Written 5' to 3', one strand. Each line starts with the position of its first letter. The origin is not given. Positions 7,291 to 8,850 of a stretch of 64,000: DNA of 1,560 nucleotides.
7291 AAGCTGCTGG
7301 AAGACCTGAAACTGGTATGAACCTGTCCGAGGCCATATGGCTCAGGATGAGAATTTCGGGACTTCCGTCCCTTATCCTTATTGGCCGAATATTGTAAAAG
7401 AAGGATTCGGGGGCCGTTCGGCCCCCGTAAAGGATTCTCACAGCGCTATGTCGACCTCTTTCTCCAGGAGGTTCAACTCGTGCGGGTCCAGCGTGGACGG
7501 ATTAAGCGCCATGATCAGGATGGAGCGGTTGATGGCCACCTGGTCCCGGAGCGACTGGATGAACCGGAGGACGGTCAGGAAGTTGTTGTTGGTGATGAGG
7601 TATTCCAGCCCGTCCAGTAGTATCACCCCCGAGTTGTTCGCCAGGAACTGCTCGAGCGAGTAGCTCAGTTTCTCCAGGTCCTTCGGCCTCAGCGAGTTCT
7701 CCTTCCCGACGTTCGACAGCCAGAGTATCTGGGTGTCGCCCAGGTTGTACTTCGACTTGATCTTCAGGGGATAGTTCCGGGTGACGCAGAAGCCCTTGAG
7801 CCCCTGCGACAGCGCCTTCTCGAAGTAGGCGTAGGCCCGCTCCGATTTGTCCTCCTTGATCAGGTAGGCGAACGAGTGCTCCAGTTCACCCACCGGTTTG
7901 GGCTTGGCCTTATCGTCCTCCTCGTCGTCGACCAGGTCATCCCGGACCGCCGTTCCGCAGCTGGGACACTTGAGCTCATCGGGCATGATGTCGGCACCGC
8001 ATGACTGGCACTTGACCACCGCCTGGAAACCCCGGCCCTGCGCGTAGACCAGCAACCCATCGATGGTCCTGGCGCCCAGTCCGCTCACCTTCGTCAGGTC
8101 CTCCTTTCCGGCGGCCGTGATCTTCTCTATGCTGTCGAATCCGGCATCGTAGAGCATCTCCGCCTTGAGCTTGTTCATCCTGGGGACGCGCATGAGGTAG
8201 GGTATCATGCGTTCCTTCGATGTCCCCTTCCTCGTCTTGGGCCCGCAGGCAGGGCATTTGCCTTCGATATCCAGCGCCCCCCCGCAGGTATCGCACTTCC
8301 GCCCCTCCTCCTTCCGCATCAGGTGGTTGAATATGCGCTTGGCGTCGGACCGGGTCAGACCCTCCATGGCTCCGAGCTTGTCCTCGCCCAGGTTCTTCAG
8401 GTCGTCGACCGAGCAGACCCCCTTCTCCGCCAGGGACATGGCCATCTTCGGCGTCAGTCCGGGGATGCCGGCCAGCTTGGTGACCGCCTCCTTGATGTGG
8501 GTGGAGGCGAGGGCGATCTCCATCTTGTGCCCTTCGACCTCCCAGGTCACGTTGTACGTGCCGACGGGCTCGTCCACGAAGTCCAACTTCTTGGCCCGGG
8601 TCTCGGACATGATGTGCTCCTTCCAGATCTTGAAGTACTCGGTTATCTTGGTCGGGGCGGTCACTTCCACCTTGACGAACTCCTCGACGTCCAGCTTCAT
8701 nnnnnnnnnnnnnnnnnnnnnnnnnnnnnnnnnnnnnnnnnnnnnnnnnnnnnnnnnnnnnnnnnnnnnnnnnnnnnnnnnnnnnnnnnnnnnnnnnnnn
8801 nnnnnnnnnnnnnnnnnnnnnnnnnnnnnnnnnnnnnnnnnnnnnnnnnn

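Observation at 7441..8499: Isoleucyl-tRNA synthetase fused to HhH motifs, two zinc ribbons and a DUF835-like domain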

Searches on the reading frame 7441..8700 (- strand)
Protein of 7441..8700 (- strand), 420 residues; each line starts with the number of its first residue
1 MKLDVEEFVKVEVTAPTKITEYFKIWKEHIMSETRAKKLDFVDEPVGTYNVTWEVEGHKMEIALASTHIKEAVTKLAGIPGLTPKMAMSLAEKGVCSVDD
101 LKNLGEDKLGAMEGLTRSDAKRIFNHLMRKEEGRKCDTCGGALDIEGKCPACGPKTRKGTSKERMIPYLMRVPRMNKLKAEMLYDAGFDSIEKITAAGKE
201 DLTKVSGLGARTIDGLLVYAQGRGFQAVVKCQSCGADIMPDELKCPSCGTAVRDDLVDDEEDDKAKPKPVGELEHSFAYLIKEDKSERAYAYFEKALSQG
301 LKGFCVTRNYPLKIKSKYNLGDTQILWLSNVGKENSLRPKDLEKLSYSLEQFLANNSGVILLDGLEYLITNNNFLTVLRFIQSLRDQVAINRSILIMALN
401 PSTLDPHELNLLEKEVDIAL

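Call 3: search_protein_families(library=pfam, proteins=[window:7441-8559:-], max_evalue=1)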
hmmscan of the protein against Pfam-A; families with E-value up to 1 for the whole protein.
window:7441-8559:- (373 aa): 34 families (the best 25 are shown)
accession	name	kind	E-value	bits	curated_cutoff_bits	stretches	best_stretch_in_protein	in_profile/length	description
PF05763.18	DUF835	-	3.2e-34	118.1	33.1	1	237-368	3-135/136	Protein of unknown function (DUF835)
PF14520.12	HHH_5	-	2.3e-20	73.3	27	2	28-78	3-53/57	Helix-hairpin-helix domain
PF10391.15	DNA_pol_lambd_f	-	4.4e-06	26.9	29.8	2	131-162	12-43/51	Fingers domain of DNA polymerase lambda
PF12773.13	DZR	-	1.6e-05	25.4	27.3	2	184-204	1-21/45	Double zinc ribbon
PF14229.12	DUF4332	-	8.7e-05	23.1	23.2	1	121-156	54-89/122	Domain of unknown function (DUF4332)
PF07191.17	Zn_ribbon_6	-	0.00025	21.4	25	1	80-108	10-38/67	Double zinc ribbon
PF09334.17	tRNA-synt_1g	-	0.00042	19.6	20.1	1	180-268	148-236/391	tRNA synthetases class I (M)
PF13240.11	Zn_Ribbon_1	-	0.0018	18.5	25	1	183-204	1-22/23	zinc-ribbon domain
PF01155.25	HypA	-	0.0021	18.5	28.9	1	179-204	68-95/112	Hydrogenase/urease nickel incorporation, metallochaperone, hypA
PF13248.11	Zn_ribbon_3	-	0.0043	16.9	27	1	182-203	3-24/26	zinc-ribbon domain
PF12826.13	HHH_2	-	0.0089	16.6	27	0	140-165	22-47/64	Helix-hairpin-helix motif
PF11731.14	Cdd1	-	0.0092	16.6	25.5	0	24-57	3-36/86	Pathogenicity locus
PF04994.19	TfoX_C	-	0.011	16.3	23.1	1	28-60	4-36/81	TfoX C-terminal domain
PF14205.11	Cys_rich_KTR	-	0.018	15.3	25.5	0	101-111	5-15/54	Cysteine-rich KTR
PF03119.21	DNA_ligase_ZBD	-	0.028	14.7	25.8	0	197-206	1-10/27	NAD-dependent DNA ligase C4 zinc finger domain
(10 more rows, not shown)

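Call 4: search_protein_families(library=ncbifam, proteins=[window:7441-8559:-], max_evalue=1)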
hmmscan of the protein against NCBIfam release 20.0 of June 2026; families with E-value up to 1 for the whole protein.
window:7441-8559:- (373 aa): 30 families (the best 25 are shown)
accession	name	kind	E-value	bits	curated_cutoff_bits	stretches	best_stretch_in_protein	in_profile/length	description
NF001308.0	PRK00254.1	equivalog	6.3e-10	37.9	1216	1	115-172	641-697/720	ATP-dependent DNA helicase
NF009401.0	PRK12766.1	equivalog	5.4e-08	32.8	239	2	130-163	20-53/238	50S ribosomal protein L32e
NF003301.0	PRK04301.1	equivalog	5.6e-06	25.7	259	2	123-170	8-55/316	DNA repair and recombination protein RadA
NF011481.0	PRK14890.1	equivalog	3.7e-05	23.7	61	1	181-204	9-36/61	putative Zn-ribbon RNA-binding protein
TIGR01954.1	nusA_Cterm_rpt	equivalog_domain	6.8e-05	22.9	48.15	1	38-75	4-41/50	transcription termination factor NusA, C-terminal duplication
NF002654.0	PRK02362.1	equivalog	0.00014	20.3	887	1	109-174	643-704/739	ATP-dependent DNA helicase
NF011260.0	PRK14666.1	equivalog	0.00017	20.5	649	1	118-165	635-681/698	excinuclease ABC subunit C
NF002251.0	PRK01172.1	equivalog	0.00028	19.3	891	1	117-162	610-654/674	ATP-dependent DNA helicase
TIGR03491.1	TIGR03491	subfamily_domain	0.0003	19.9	97.45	2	26-74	211-259/462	TM0106 family RecB-like putative nuclease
NF049953.1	ribbon_DG_selen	exception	0.00033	20.6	130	1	179-203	145-169/172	zinc ribbon-containing (seleno)protein DG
NF052589.1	ArlH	equivalog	0.00034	20.4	215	1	298-372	104-179/229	archaellum protein ArlH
NF008915.0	PRK12278.1-1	equivalog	0.00046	20.2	281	1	23-67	149-193/216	50S ribosomal protein L21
NF011262.0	PRK14668.1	equivalog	0.00094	17.7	544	1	9-79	507-576/577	excinuclease ABC subunit C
NF001824.0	PRK00558.1-5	equivalog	0.0019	16.6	451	0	10-84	573-648/652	excinuclease ABC subunit UvrC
TIGR02487.1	NrdD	equivalog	0.0072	14.9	326.35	1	84-134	525-573/581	anaerobic ribonucleoside-triphosphate reductase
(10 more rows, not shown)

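Call 5: find_homologous_proteins(query=window:7441-8559:-, max_evalue=0.001)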
Query window:7441-8559:- (373 aa): 142 proteins with E <= 0.001 among 2576 candidates; the best 120 are listed.
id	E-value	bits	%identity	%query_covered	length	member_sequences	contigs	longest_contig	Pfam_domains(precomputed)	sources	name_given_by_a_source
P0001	1.7e-221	753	89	100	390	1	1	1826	PF14520.13,PF05763.19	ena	-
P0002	8.2e-212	721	84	100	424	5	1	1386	PF14520.13,PF05763.19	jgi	-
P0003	2.3e-161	555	83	79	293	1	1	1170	PF14520.13,PF05763.19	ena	-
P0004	4.1e-160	551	100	67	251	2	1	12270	PF14520.13,PF05763.19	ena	-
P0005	7.3e-149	514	84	75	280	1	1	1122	PF14520.13,PF05763.19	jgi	jgi:hypothetical protein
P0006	3.1e-140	485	58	99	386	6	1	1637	PF12826.14,PF14520.13,PF05763.19,PF00633.30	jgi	jgi:RNA polymerase subunit RPABC4/transcription elongation factor Spt4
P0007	3.0e-135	469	88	66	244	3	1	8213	PF14520.13,PF05763.19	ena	-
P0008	1.2e-133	464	57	100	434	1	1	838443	PF12826.14,PF10391.16,PF14520.13,PF03118.22,PF05763.19,PF12773.14,PF12836.14,PF00633.30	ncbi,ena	-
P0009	4.9e-133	462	56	100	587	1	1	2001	PF14520.13,PF05763.19,PF12773.14,PF19302.5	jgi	jgi:predicted amidophosphoribosyltransferase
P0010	5.1e-133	462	56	100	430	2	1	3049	PF14520.13,PF05763.19,PF12773.14,PF00633.30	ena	-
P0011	3.1e-132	459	56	100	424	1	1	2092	PF10391.16,PF14520.13,PF05763.19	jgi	jgi:predicted amidophosphoribosyltransferase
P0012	1.0e-129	451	57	100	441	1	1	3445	PF10391.16,PF14520.13,PF03118.22,PF05763.19,PF00633.30,PF19302.5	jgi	jgi:hypothetical protein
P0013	2.9e-128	446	54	99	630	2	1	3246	PF12826.14,PF13240.12,PF14520.13,PF05763.19,PF12773.14,PF12836.14,PF00633.30,PF19302.5,PF13248.12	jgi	-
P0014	2.1e-126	440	56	100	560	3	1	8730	PF14520.13,PF03118.22,PF05763.19,PF19302.5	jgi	jgi:archaellum component FlaF (FlaF/FlaG flagellin family)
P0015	4.6e-124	432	55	99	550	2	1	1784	PF10391.16,PF14520.13,PF03118.22,PF05763.19,PF19302.5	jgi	jgi:hypothetical protein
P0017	1.6e-117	411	55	100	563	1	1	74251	PF12826.14,PF13240.12,PF14520.13,PF03118.22,PF05763.19,PF00633.30,PF19302.5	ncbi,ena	-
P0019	3.5e-116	406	58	85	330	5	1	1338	PF13240.12,PF14520.13,PF05763.19,PF12773.14,PF17032.11,PF13248.12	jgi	jgi:uncharacterized Zn finger protein (UPF0148 family)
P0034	9.0e-99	349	63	65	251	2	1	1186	PF12826.14,PF13240.12,PF14520.13,PF05763.19,PF00633.30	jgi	jgi:hypothetical protein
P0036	2.2e-98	348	67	64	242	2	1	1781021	PF12826.14,PF14520.13,PF05763.19,PF00633.30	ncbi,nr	ncbi:MAG: DUF835 domain-containing protein [Methanomassiliicoccales archaeon]|nr:DUF835 domain-conta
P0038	3.4e-89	318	62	64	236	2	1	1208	PF13240.12,PF05763.19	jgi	jgi:hypothetical protein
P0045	3.0e-78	282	50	77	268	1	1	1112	PF13240.12,PF05763.19,PF13248.12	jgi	-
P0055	1.4e-69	253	36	100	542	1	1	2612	PF18912.7,PF13240.12,PF10005.15,PF14520.13,PF05763.19,PF12773.14,PF17032.11,PF19302.5,PF13248.12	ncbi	ncbi:MAG: DUF835 domain-containing protein, partial [Thermoplasmata archaeon]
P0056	4.0e-69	251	38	94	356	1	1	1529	PF18912.7,PF13240.12,PF14520.13,PF05763.19,PF12773.14,PF17032.11,PF13248.12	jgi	-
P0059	9.8e-68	247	40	99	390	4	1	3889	PF13240.12,PF14520.13,PF05763.19,PF12773.14,PF17032.11,PF13248.12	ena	-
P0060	5.7e-67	244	58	40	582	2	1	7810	PF12826.14,PF13240.12,PF14520.13,PF05763.19,PF12773.14,PF19302.5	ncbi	-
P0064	1.4e-65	240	37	99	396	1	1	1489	PF13240.12,PF14520.13,PF05763.19,PF12773.14,PF13248.12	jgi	-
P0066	4.8e-65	238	36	99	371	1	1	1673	PF18912.7,PF13240.12,PF14520.13,PF05763.19,PF12773.14,PF13248.12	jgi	jgi:RNA polymerase subunit RPABC4/transcription elongation factor Spt4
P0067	4.8e-65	238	37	100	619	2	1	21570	PF18912.7,PF13240.12,PF14520.13,PF05763.19,PF12773.14,PF17032.11,PF10571.16,PF19302.5,PF13248.12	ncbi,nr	ncbi:MAG: DUF835 domain-containing protein [Methanobacteriota archaeon]|nr:MAG: DUF835 domain-contai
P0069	6.8e-65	238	37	99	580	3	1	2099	PF13240.12,PF14520.13,PF05763.19,PF12773.14,PF17032.11,PF19302.5,PF13248.12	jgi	-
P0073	1.8e-64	236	40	67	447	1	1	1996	PF12826.14,PF14520.13,PF05763.19,PF12773.14,PF19302.5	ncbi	-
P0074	4.4e-64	235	37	99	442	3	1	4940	PF13240.12,PF14520.13,PF05763.19,PF12773.14,PF17032.11,PF19302.5,PF13248.12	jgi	-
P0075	8.9e-64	234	37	99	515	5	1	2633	PF13240.12,PF14520.13,PF05763.19,PF12773.14,PF19302.5,PF13248.12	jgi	jgi:RNA polymerase subunit RPABC4/transcription elongation factor Spt4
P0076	5.4e-63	231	38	96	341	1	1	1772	PF13240.12,PF14520.13,PF05763.19,PF12773.14,PF17032.11,PF13248.12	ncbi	-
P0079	1.7e-62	230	37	99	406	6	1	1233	PF18912.7,PF13240.12,PF14520.13,PF05763.19,PF12773.14,PF17032.11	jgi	-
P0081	3.7e-62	229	36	99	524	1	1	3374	PF13240.12,PF14520.13,PF05763.19,PF12773.14,PF19302.5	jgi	jgi:isoleucyl-tRNA synthetase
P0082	4.0e-62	228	34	99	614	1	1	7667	PF12826.14,PF13240.12,PF14520.13,PF05763.19,PF12773.14,PF00633.30,PF19302.5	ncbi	-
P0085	1.5e-61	227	37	99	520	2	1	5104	PF18912.7,PF13240.12,PF14520.13,PF05763.19,PF12773.14,PF17032.11,PF19302.5,PF13248.12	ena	-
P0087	2.6e-61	226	63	40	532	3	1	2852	PF12826.14,PF14520.13,PF05763.19,PF00633.30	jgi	-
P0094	3.0e-58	216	53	52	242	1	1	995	PF13240.12,PF05763.19,PF12773.14,PF10571.16,PF13248.12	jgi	jgi:RNA polymerase subunit RPABC4/transcription elongation factor Spt4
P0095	3.8e-58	215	38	93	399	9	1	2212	PF13240.12,PF14520.13,PF05763.19,PF12773.14,PF17032.11,PF13248.12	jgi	-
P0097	5.6e-58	215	36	98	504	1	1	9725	PF13240.12,PF14520.13,PF05763.19,PF12773.14,PF19302.5,PF13248.12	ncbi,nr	ncbi:MAG TPA: DUF835 domain-containing protein, partial [Thermoplasmata archaeon]|nr:DUF835 domain-c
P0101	1.2e-56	210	39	77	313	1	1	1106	PF12826.14,PF18912.7,PF13240.12,PF14520.13,PF05763.19,PF12773.14,PF10571.16,PF00633.30,PF13248.12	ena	-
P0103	3.0e-56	209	50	51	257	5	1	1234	PF13240.12,PF05763.19,PF12773.14,PF10571.16,PF13248.12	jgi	jgi:hypothetical protein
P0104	7.5e-56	208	52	51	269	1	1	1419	PF13240.12,PF05763.19,PF12773.14,PF17032.11,PF13248.12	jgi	-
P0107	7.5e-55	205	39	82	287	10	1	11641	PF13240.12,PF05763.19,PF12773.14,PF17032.11,PF13248.12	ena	-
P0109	1.5e-54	204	51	51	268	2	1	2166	PF18912.7,PF13240.12,PF05763.19,PF12773.14,PF17032.11,PF10571.16,PF13248.12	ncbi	ncbi:MAG: DUF835 domain-containing protein, partial [Candidatus Thermoplasmatota archaeon]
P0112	2.0e-52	197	50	52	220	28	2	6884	PF05763.19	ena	-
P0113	4.3e-52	195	47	57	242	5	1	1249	PF13240.12,PF05763.19,PF12773.14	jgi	-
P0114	6.7e-52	195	50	52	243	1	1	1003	PF13240.12,PF05763.19,PF12773.14,PF13248.12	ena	-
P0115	6.4e-51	192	56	43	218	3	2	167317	PF05763.19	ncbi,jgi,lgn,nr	ncbi:MAG: DUF835 domain-containing protein [Methanomassiliicoccales archaeon]|nr:MAG: DUF835 domain-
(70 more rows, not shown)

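Call 6: find_related_loci(query=window:7441-8700:-, collection=genome_contigs, flank=6000)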
Query window:7441-8700:- (420 aa) in genome_contigs; peptide patterns used: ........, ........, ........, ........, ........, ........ (x = any residue, [..] = any of these).
243 stretches matched a pattern; 141 encode a relative of the query (tblastn E <= 1e-3); the best 80 are kept; 80 distinct loci.
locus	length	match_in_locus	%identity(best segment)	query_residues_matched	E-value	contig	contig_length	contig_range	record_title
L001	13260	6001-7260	88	1-420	0e+0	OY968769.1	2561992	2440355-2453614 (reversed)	MAG: uncultured Methanomassiliicoccales archaeon isolate MFD00905.bin.2.112 genome assembly, chromosome: 1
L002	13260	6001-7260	85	1-420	0e+0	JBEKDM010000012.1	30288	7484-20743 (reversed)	MAG: Methanomassiliicoccales archaeon isolate SPRUCE 183 SPRUCE_183_12, whole genome shotgun sequence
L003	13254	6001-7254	84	1-420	0e+0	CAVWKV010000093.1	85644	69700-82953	MAG: uncultured Methanomassiliicoccales archaeon isolate MFD02138.bin.1.27 genome assembly, contig: contig_3933, whole g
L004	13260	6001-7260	84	1-420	0e+0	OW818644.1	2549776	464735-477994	metagenome genome assembly, chromosome: 1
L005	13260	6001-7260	83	1-420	0e+0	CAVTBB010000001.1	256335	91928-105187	MAG: uncultured Methanomassiliicoccales archaeon isolate MFD02416.bin.1.122 genome assembly, contig: contig_40956, whole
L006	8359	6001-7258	83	1-419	0e+0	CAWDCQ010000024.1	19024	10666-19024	MAG: uncultured Methanomassiliicoccales archaeon isolate MFD04780.bin.2.98 genome assembly, contig: contig_130429, whole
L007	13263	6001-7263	58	1-417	2e-168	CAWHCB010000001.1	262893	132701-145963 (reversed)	MAG: Methanomassiliicoccaceae archaeon isolate MFD00905.bin.2.116 genome assembly, contig: contig_18523, whole genome sh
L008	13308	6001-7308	57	1-420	5e-166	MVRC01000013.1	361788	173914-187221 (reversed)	MAG: Methanomassiliicoccales archaeon PtaU1.Bin124 A4E32_contig000013, whole genome shotgun sequence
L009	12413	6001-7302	56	1-420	1e-165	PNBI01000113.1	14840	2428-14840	MAG: Methanomassiliicoccaceae archaeon isolate fen_33 73.20110800_E3D.115_contig_43519, whole genome shotgun sequence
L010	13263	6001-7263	58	1-417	1e-162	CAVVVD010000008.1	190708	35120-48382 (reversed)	MAG: Methanomassiliicoccaceae archaeon isolate MFD02979.bin.2.96 genome assembly, contig: contig_53710, whole genome sho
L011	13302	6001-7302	59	1-420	1e-162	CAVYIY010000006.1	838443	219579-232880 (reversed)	MAG: Methanomassiliicoccaceae archaeon isolate MFD01299.bin.2.50 genome assembly, contig: contig_1889, whole genome shot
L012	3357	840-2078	58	1-420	7e-170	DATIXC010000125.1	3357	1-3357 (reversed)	MAG TPA_asm: Methanomassiliicoccales archaeon isolate SMAG_U15239 k141_1926433, whole genome shotgun sequence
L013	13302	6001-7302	57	1-420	3e-162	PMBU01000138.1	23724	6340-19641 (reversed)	MAG: Methanomassiliicoccaceae archaeon isolate fen_65 73.20120700_E3M.288_contig_300585, whole genome shotgun sequence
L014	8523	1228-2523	57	1-417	3e-160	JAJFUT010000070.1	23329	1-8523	MAG: Methanobacteriota archaeon isolate bin.505 k141_433211, whole genome shotgun sequence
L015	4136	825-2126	56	1-420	3e-165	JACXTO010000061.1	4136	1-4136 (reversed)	MAG: Methanomassiliicoccaceae archaeon isolate bin_47_IMCAS k117_2280212, whole genome shotgun sequence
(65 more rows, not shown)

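Call 22: find_encoding_contigs(protein=P0036, flank=6000, max_places=3)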
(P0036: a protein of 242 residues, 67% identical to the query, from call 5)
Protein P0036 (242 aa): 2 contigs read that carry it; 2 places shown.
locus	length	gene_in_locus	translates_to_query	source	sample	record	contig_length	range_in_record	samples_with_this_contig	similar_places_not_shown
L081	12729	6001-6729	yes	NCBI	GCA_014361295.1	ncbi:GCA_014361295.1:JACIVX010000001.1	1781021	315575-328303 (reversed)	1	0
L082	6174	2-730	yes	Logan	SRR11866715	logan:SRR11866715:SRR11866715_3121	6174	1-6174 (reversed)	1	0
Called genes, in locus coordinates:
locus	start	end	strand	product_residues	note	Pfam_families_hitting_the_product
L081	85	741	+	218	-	PF00834:Ribul_P_3_epim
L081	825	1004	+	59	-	-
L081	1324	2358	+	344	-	PF00752:XPG_N, PF00867:XPG_I, PF01367:5_3_exonuc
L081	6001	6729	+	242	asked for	PF12826:HHH_2 (weak), PF14520:HHH_5 (weak), PF00633:HHH (weak), PF05763:DUF835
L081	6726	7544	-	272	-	PF01989:AcnX_swivel_put, PF00293:NUDIX, PF14815:NUDIX_4 (weak)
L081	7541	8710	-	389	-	PF04412:AcnX, PF28403:AcnX_2nd, PF28406:AcnX_3rd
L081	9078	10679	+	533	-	-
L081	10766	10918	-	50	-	PF01599:Ribosomal_S27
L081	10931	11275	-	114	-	PF01282:Ribosomal_S24e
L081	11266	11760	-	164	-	PF04019:DUF359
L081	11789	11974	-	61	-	PF06093:Spt4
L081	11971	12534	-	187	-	PF03876:SHS2_Rpb7-N, PF00575:S1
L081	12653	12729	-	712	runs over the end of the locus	PF03030:H_PPase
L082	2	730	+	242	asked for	PF12826:HHH_2 (weak), PF14520:HHH_5 (weak), PF00633:HHH (weak), PF05763:DUF835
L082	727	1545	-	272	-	PF01989:AcnX_swivel_put, PF00293:NUDIX, PF14815:NUDIX_4 (weak)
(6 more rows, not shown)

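Call 26: predict_structure(alignment_id=A1)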
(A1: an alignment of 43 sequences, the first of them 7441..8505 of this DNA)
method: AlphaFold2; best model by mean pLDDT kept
length: 355 residues; sequences in the alignment: 43
mean_pLDDT: 90.4   pTM: 0.50
mean pLDDT of the five models: 90.4, 89.5, 89.1, 88.9, 86.3
residues with pLDDT >= 90: 287; 70-90: 40; 50-70: 15; < 50: 13
segments of 3 or more residues with pLDDT < 50: 192-204
pLDDT, mean of each block of 10 residues (from residue 1): 90 92 95 94 95 94 73 79 72 84 94 96 96 97 94 94 94 94 82 47 67 96 96 97 96 96 89 95 97 96 96 98 97 96 96 95
secondary structure, 60 per line:
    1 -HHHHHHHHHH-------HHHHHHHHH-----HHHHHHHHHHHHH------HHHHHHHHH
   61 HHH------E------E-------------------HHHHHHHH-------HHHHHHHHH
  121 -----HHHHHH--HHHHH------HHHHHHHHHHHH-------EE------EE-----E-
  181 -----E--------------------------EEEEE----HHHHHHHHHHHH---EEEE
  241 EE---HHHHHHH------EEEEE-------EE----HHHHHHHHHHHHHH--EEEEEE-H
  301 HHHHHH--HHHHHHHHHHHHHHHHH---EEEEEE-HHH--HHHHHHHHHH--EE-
elements in order: H2-11 H19-27 H33-45 H52-63 H97-104 H112-120 H126-131 H134-138 H145-156 E213-217 H222-233 E237-242 H246-252 E259-263 H277-290 E293-298 H300-306 H309-325 E329-334 H341-350

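Call 31: fold_search(model_id=the predicted structure, library=pdb)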
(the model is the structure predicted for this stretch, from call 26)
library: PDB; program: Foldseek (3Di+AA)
matches with E <= 10: 1703; with E <= 0.001: 113
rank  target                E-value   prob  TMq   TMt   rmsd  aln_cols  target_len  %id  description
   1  9q2a_G                4.3e-06  1.00  0.32  0.38  15.1       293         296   11  BCDX2-CX3-RAD51-RAD51-ssDNA supercomplex (released 2026-03-04)
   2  2zud_A                4.8e-06  1.00  0.31  0.37  11.4       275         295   10  Crystal Structure of Left-handed RadA Filament (released 2009-04-07)
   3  5nwl_A                4.8e-06  1.00  0.30  0.35  19.3       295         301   10  Crystal structure of a human RAD51-ATP filament. (released 2018-03-07)
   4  5nwl_B                5.1e-06  1.00  0.30  0.35  19.2       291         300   12  Crystal structure of a human RAD51-ATP filament. (released 2018-03-07)
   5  9q28_I                6.3e-06  1.00  0.30  0.36  19.6       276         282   10  DX2-CX3-RAD51 in the active state (released 2026-03-04)
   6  5nwl_F                6.7e-06  1.00  0.30  0.35  19.2       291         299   12  Crystal structure of a human RAD51-ATP filament. (released 2018-03-07)
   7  9q25_G                7.1e-06  1.00  0.33  0.38  14.3       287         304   11  DX2-CX3-RAD51 in the closed state (released 2026-03-04)
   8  9a6z_B                7.1e-06  1.00  0.17  0.09  18.9       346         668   12  Integrative model of RPOB-DNLJ by crosslinking MS and deep learning (released 2024-09-18)
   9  9q29_L                7.9e-06  1.00  0.31  0.35  20.1       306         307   12  DX2-CX3 structure capping RAD51 filament (released 2026-03-04)
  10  4yds                  1.0e-05  1.00  0.36  0.53   3.7       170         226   20  FlaH from Sulfolobus acidocaldarius with ATP and Mg-Ion (released 2015-11-11)
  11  1szp_F                1.1e-05  1.00  0.32  0.38  18.1       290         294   12  A Crystal Structure of the Rad51 Filament (released 2004-07-13)
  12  9svx_E                1.2e-05  1.00  0.28  0.31  15.7       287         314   11  XRCC3-RAD51C-RAD51D-XRCC2 (XRCC3 complex) capping a RAD51 filament on single stranded DNA (released 2025-11-26)
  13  9q23_G                1.3e-05  1.00  0.32  0.35  16.0       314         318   11  DX2-CX3-RAD51 structure in the intermediate state (released 2026-03-04)
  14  8gyk_C                1.5e-05  1.00  0.27  0.32  18.2       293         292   12  CryoEM structure of the RAD51_ADP filament (released 2023-08-30)
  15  9q29_G                1.8e-05  1.00  0.28  0.31  14.5       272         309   11  DX2-CX3 structure capping RAD51 filament (released 2026-03-04)
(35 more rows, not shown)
